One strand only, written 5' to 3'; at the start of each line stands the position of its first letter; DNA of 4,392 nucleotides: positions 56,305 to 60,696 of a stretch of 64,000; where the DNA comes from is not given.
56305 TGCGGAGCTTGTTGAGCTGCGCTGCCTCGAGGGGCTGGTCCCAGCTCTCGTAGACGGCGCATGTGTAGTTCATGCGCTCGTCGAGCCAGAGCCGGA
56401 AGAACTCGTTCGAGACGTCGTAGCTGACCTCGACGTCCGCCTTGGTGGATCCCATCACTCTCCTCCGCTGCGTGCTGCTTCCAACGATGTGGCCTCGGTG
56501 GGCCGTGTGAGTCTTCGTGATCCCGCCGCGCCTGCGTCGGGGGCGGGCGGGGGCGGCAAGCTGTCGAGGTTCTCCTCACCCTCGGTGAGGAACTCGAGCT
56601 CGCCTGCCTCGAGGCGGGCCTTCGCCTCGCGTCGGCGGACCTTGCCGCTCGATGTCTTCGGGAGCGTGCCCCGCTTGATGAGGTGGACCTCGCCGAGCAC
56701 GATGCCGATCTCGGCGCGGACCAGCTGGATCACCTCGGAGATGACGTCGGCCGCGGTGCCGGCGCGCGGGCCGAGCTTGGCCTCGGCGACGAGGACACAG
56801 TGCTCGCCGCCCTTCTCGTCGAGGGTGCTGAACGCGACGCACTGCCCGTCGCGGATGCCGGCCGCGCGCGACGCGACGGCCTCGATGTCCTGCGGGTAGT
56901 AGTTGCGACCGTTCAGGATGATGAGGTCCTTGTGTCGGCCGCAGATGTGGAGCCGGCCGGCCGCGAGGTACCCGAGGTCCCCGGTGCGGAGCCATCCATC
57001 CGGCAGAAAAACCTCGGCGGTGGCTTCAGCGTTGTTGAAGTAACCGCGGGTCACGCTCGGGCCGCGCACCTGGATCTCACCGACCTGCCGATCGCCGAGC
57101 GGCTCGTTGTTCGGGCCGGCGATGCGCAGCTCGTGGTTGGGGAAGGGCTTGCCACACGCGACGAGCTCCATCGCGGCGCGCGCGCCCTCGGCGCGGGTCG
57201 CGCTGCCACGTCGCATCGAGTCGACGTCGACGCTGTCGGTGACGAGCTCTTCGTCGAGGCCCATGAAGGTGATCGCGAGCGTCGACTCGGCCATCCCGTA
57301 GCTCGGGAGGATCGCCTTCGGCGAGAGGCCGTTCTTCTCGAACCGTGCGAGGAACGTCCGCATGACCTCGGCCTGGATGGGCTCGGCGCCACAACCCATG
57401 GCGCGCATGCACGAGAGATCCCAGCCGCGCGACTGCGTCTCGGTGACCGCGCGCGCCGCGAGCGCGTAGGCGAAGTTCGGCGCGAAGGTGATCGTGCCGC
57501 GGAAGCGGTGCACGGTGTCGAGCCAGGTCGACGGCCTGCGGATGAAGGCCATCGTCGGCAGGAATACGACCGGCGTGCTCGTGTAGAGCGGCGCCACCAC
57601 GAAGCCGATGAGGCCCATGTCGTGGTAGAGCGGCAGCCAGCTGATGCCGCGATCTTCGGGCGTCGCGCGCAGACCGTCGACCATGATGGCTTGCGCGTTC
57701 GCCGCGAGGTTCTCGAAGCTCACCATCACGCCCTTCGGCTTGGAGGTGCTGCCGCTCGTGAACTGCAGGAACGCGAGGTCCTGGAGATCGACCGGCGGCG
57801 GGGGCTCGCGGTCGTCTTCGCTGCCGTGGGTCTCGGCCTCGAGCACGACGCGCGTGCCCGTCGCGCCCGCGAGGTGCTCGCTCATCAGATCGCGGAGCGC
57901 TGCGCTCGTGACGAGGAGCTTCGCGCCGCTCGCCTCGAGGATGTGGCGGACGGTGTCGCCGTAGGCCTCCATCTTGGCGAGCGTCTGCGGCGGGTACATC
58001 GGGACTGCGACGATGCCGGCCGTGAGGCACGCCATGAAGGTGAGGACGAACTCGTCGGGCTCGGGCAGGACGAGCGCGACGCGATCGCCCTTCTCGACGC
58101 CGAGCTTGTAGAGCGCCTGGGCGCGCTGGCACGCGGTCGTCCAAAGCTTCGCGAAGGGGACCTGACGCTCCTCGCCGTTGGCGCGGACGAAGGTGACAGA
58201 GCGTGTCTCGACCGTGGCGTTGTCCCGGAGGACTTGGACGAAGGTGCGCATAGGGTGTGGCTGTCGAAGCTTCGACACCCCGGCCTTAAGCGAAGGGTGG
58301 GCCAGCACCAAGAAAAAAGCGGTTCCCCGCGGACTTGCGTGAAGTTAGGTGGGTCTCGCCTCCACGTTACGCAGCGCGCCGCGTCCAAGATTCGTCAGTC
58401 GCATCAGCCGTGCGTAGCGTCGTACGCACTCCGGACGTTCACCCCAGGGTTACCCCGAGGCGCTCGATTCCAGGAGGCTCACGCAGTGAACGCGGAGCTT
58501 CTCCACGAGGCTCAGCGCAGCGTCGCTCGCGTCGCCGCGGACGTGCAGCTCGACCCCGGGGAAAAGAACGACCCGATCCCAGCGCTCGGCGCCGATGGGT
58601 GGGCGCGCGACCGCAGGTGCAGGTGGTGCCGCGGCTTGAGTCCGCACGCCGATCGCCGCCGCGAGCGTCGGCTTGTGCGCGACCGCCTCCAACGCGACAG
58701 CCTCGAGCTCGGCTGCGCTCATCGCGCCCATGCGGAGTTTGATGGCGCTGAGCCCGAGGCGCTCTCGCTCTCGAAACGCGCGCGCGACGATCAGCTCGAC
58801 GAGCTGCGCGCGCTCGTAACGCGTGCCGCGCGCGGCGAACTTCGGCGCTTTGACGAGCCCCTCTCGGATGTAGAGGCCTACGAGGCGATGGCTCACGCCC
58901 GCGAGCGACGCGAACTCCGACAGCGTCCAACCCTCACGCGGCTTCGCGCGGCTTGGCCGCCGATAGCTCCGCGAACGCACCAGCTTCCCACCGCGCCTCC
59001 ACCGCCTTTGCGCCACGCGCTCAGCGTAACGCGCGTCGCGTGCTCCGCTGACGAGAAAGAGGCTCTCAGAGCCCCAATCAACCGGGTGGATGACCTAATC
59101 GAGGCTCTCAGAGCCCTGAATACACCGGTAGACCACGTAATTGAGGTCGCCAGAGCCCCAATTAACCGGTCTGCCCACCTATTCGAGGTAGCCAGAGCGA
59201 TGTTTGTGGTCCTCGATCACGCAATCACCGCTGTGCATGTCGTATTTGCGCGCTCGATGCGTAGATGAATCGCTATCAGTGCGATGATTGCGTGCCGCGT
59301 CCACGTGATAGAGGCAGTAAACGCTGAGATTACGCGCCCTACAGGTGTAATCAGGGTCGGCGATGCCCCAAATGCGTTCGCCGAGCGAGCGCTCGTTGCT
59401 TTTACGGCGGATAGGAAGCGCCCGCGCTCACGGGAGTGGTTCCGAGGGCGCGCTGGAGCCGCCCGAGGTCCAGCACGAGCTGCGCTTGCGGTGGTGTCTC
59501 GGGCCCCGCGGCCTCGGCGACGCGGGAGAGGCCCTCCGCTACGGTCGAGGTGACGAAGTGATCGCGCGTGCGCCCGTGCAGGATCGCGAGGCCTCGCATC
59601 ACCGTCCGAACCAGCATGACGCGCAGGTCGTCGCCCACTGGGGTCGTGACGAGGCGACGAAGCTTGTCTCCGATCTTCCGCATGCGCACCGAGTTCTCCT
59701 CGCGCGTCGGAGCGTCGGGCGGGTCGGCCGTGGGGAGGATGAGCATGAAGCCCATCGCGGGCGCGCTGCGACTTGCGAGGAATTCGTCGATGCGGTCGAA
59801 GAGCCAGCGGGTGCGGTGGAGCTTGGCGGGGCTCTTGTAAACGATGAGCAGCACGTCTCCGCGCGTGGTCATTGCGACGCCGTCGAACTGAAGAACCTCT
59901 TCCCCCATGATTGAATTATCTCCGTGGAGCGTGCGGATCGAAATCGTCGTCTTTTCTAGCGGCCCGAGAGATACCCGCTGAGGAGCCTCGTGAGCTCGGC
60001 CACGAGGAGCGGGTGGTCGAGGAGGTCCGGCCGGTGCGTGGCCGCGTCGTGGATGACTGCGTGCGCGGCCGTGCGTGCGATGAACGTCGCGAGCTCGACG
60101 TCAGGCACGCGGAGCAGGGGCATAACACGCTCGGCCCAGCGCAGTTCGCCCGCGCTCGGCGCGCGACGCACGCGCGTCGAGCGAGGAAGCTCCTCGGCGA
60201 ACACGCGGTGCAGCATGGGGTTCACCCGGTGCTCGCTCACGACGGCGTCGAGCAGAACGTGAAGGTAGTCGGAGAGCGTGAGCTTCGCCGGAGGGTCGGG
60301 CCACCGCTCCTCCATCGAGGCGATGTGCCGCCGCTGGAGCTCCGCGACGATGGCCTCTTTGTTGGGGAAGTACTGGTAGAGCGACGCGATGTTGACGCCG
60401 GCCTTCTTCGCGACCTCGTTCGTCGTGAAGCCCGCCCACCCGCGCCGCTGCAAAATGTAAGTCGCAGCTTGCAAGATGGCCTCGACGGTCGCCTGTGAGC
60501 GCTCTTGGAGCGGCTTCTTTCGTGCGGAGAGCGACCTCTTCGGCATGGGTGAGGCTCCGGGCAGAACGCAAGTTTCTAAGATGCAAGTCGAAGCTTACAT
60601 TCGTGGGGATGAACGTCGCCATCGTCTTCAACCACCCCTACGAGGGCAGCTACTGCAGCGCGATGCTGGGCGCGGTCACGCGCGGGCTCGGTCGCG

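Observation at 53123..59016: FAAL / CMAS-type methyltransferase / ACP / di-iron desaturase-like / KAS operon: candidate ACP-tethered lipid-tailoring pathway under a MerR regulator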

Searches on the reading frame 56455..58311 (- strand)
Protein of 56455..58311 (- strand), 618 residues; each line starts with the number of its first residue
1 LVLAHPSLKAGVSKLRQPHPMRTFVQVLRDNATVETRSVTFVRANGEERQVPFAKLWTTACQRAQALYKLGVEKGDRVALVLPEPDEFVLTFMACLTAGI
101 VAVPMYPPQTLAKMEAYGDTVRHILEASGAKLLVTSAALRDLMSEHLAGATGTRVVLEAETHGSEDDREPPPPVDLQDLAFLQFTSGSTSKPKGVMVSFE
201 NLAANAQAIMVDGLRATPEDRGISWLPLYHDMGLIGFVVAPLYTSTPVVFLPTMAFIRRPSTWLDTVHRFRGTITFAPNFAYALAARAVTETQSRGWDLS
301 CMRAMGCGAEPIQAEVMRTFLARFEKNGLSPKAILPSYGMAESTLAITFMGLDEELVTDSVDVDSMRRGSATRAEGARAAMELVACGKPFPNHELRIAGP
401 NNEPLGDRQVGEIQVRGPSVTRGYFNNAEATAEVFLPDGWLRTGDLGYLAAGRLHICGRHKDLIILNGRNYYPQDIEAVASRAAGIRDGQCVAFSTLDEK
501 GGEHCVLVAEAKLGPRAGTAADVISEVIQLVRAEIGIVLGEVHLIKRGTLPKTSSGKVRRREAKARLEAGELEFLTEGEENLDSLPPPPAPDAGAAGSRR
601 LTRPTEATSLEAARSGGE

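Call 4: search_protein_families(library=pfam, proteins=[window:56455-58311:-], max_evalue=0.01)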
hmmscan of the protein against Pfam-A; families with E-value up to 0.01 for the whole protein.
window:56455-58311:- (618 aa): 2 families
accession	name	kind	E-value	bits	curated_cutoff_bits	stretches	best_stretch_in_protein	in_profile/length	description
PF00501.34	AMP-binding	-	3.6e-72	243.7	29.9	1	39-425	12-384/384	AMP-binding enzyme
PF23024.1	AMP-dom_DIP2-like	-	1.6e-06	28.5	27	1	462-572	2-105/110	Disco-interacting protein 2-like, AMP domain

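Call 5: search_protein_families(library=ncbifam, proteins=[window:56455-58311:-], max_evalue=0.01)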
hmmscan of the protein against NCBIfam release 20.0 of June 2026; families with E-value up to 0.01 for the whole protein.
window:56455-58311:- (618 aa): 107 families (the best 25 are shown)
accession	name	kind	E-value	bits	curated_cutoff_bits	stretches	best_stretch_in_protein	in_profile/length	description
NF006624.1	PRK09192.1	subfamily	1.7e-154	515.3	600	1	23-572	17-565/567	fatty acyl-AMP ligase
NF005850.0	PRK07768.1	subfamily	9.4e-134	446.6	572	1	21-568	1-544/545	long-chain-fatty-acid--CoA ligase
NF004282.0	PRK05691.1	subfamily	4.3e-111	371.5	4090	1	23-575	10-566/4334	non-ribosomal peptide synthase/polyketide synthase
NF004509.1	PRK05850.1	subfamily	9.2e-100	334.6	775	1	26-569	7-570/578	fatty-acid--AMP ligase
NF009124.0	PRK12476.1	subfamily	2.3e-91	306.8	922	1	41-571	58-608/612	fatty acyl-AMP ligase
NF004510.0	PRK05851.1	equivalog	1.3e-88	297.5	621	1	43-570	24-523/525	long-chain-fatty acid--ACP ligase MbtM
NF038339.3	FAAL_FadD32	equivalog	1.9e-86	290.5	975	1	46-570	48-611/625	long-chain-fatty-acid--AMP ligase FadD32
NF040633.1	FadD32_Coryne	exception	3.6e-80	270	875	1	73-565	84-610/614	FadD32-like long-chain-fatty-acid--AMP ligase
NF038337.1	FAAL_FadD21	exception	4.7e-77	259.8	1100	1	49-562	37-564/579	fatty-acid--AMP ligase FAAL21/FadD21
NF038338.1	FAAL_FadD28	exception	1.1e-72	245.3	1100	1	48-562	36-565/580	fatty-acid--AMP ligase FAAL28/FadD28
NF004837.0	PRK06187.1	subfamily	1.4e-68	231.4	476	1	22-571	8-526/531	long-chain-fatty-acid--CoA ligase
NF005702.0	PRK07514.1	subfamily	5.7e-54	183.3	558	1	27-559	8-492/506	malonyl-CoA synthase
NF004114.0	PRK05605.1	equivalog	5.2e-52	176.9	766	3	386-569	393-571/575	long-chain-fatty-acid--CoA ligase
NF004511.1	PRK05852.1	equivalog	1.9e-51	175.3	650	1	45-565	21-502/505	FadD7 family fatty acid--CoA ligase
NF005801.1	PRK07656.1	equivalog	9.2e-48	163.1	657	1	47-561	23-497/500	FadD3 family acyl-CoA ligase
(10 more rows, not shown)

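Call 50: search_solved_structures(query=window:56455-58251:-, max_evalue=1e-20, show_alignments=1)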
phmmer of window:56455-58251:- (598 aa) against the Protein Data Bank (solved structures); distinct sequences matched with E-value up to 1e-20: 47.
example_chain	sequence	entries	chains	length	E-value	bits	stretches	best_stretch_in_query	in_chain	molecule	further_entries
3pbk_A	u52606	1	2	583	3.1e-100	339.7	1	26-550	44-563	Fatty Acyl-Adenylate Ligase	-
7r7f_A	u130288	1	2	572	1.8e-95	324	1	3-554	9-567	Polyketide synthase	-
7r7e_A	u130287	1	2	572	1.8e-95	324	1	3-554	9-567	Polyketide synthase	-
7r7g_A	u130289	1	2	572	2.5e-95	323.5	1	3-554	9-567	Polyketide synthase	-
6ulw_A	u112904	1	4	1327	2.6e-73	250.8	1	6-557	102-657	Amino acid adenylation domain-containing protein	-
6ulx_A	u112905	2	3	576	4.9e-73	249.9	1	6-550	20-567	Amino acid adenylation domain-containing protein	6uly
3kxw_A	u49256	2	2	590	1e-72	248.9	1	14-546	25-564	Saframycin Mx1 synthetase B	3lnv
4r0m_B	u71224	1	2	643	3.8e-69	237.1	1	2-550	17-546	McyG protein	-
5d6j_A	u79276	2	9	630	1.8e-65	225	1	29-551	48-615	Acyl-CoA synthase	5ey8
5icr_A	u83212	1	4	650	2.1e-65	224.8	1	29-551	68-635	Acyl-CoA synthase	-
5ey9_A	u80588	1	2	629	4.7e-63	217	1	26-547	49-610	Long-chain-fatty-acid--AMP ligase FadD32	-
8hd4_A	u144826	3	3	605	5.4e-63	216.8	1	50-544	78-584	Long-chain-fatty-acid--AMP ligase FadD23 | Fatty-acid-CoA ligase FadD23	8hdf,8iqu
5hm3_A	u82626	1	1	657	1.6e-62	215.2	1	46-551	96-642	Long-chain-fatty-acid--AMP ligase FadD32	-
7wua_A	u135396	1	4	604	1.4e-57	198.9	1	50-545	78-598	Acyl-CoA synthase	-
3e53_A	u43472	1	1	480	2e-50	175.3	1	32-439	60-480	FATTY-ACID-CoA LIGASE FADD28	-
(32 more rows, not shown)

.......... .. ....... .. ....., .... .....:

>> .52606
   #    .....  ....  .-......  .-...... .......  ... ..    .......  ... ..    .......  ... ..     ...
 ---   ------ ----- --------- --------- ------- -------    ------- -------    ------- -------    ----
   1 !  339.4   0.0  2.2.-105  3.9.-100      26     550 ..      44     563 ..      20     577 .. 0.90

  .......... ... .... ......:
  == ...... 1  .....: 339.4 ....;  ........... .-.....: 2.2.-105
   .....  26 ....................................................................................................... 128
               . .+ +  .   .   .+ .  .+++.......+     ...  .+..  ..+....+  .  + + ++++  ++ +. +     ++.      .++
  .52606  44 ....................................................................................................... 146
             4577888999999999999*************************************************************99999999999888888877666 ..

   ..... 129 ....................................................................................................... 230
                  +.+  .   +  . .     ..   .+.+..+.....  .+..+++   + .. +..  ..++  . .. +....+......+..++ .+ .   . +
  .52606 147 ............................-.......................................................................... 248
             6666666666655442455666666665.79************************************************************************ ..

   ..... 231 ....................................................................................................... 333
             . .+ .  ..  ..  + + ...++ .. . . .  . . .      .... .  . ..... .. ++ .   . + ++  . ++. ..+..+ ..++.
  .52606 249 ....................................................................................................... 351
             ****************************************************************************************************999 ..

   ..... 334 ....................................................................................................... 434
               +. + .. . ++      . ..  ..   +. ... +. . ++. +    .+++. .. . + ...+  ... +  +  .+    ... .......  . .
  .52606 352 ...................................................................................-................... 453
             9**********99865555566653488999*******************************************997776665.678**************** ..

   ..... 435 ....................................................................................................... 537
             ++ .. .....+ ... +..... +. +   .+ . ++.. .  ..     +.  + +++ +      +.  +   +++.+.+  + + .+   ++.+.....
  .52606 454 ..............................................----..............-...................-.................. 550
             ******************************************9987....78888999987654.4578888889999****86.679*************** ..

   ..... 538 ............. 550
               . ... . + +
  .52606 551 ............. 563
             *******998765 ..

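Call 82: list_cluster_members(proteins=[window:56455-58251:-, window:55601-56458:-, window:55328-55573:-, window:54391-55299:-, window:53123-54406:-, window:58450-59016:-])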
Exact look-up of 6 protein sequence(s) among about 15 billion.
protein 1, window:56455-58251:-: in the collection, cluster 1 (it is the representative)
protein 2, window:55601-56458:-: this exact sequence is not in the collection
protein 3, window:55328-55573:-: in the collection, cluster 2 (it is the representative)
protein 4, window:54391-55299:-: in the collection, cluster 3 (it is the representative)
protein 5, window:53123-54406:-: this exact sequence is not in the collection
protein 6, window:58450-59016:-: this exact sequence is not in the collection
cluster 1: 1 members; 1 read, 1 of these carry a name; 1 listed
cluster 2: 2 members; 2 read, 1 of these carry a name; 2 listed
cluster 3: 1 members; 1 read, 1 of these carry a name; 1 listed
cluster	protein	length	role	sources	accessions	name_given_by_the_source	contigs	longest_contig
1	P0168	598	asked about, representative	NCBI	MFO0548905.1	MAG: fatty acyl-AMP ligase [Polyangiaceae bacterium]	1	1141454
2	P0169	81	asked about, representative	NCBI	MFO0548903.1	MAG: phosphopantetheine-binding protein [Polyangiaceae bacterium]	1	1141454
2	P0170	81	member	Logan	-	-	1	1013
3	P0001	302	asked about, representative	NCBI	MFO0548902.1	MAG: acyl-ACP desaturase [Polyangiaceae bacterium]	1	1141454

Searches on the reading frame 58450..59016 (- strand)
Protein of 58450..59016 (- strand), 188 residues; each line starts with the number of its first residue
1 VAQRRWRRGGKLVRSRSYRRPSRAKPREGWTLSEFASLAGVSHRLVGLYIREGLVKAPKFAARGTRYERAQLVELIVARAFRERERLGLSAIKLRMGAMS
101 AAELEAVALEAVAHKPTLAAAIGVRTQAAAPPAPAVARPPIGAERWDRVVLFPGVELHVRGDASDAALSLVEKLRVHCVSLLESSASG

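Call 4: search_protein_families(library=pfam, proteins=[window:58450-59016:-], max_evalue=0.01)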
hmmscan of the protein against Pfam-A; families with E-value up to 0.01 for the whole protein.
window:58450-59016:- (188 aa): 2 families
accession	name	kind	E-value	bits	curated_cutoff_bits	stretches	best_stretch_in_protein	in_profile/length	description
PF13411.12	MerR_1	-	1.2e-07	32.1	21.6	1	31-94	2-64/69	MerR HTH family regulatory protein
PF00376.29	MerR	-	0.0039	17.4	28.2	0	31-67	1-37/38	MerR family regulatory protein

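Call 5: search_protein_families(library=ncbifam, proteins=[window:58450-59016:-], max_evalue=0.01)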
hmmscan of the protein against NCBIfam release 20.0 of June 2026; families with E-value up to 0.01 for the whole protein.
window:58450-59016:- (188 aa): 1 family
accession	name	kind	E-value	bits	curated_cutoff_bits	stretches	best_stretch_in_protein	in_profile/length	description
NF050798.1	TF_FtsR_Actino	equivalog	0.0051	16.9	150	1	19-115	98-186/223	transcriptional regulator FtsR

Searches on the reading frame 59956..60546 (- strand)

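Call 4: search_protein_families(library=pfam, proteins=[window:59956-60546:-], max_evalue=0.01)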
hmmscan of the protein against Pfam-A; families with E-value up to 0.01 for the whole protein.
window:59956-60546:- (196 aa): 2 families
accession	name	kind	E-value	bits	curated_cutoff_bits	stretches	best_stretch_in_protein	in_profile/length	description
PF00440.29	TetR_N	-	1.4e-14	54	24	1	24-70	1-47/47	Bacterial regulatory proteins, tetR family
PF17918.6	TetR_C_15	-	1.6e-10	42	26.8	1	90-193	1-108/108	Tetracyclin repressor-like, C-terminal domain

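Call 5: search_protein_families(library=ncbifam, proteins=[window:59956-60546:-], max_evalue=0.01)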
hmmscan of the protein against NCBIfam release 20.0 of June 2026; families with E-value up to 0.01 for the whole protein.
window:59956-60546:- (196 aa): 21 families
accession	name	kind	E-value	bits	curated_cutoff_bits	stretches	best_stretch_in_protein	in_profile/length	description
NF041196.1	ScbR_bind_reg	equivalog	3.3e-12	47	150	1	14-110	1-98/191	ScbR family autoregulator-binding transcription factor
NF051852.1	efflux_TF_MtrR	exception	3.2e-07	30.3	280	1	15-82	6-73/205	multidrug efflux system transcriptional repressor MtrR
NF037937.1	septum_RefZ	equivalog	6.2e-07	29.5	180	1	22-117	2-100/195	forespore capture DNA-binding protein RefZ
TIGR03384.1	betaine_BetI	equivalog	6.7e-07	29.2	201.3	1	22-81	11-70/189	choline-binding transcriptional repressor BetI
TIGR03968.1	mycofact_TetR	equivalog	1.1e-06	28.4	224.9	1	16-96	6-86/190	mycofactocin system transcriptional regulator MftR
NF050111.1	TransRegSACE7040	equivalog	1.6e-06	28.2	250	1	22-70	4-52/186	SACE_7040 family transcriptional regulator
NF053878.1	FATransRegFadRBac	equivalog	2.3e-06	27.5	200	1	22-83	6-67/190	fatty acid metabolism transcriptional regulator FadR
NF033703.1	transcr_KstR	equivalog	3.6e-06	26.7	280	1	23-114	11-103/185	cholesterol catabolism transcriptional regulator KstR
NF007949.0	PRK10668.1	equivalog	5.1e-06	26.1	271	1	14-116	6-114/216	multidrug efflux transporter transcriptional repressor AcrR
NF011584.0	PRK15008.1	equivalog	9.2e-06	25.6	230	1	16-71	12-70/212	HTH-type transcriptional regulator RutR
NF058643.1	TranRegCurRPseudo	equivalog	1.6e-05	24.6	300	1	19-106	7-100/193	TetR family transcriptional repressor CurR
TIGR03613.1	RutR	equivalog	1.7e-05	24.8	368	1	18-74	7-63/202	pyrimidine utilization regulatory protein R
NF053731.1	TransRegFasRMycb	equivalog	3.5e-05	23.7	330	1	22-78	14-70/199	HTH-type transcriptional activator FasR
NF010319.1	PRK13756.1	equivalog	6.5e-05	22.9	265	1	21-84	4-68/199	tetracycline resistance transcriptional repressor TetR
NF007015.0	PRK09480.1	equivalog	7.7e-05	22.4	120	1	19-65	10-56/197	nucleoid occlusion factor SlmA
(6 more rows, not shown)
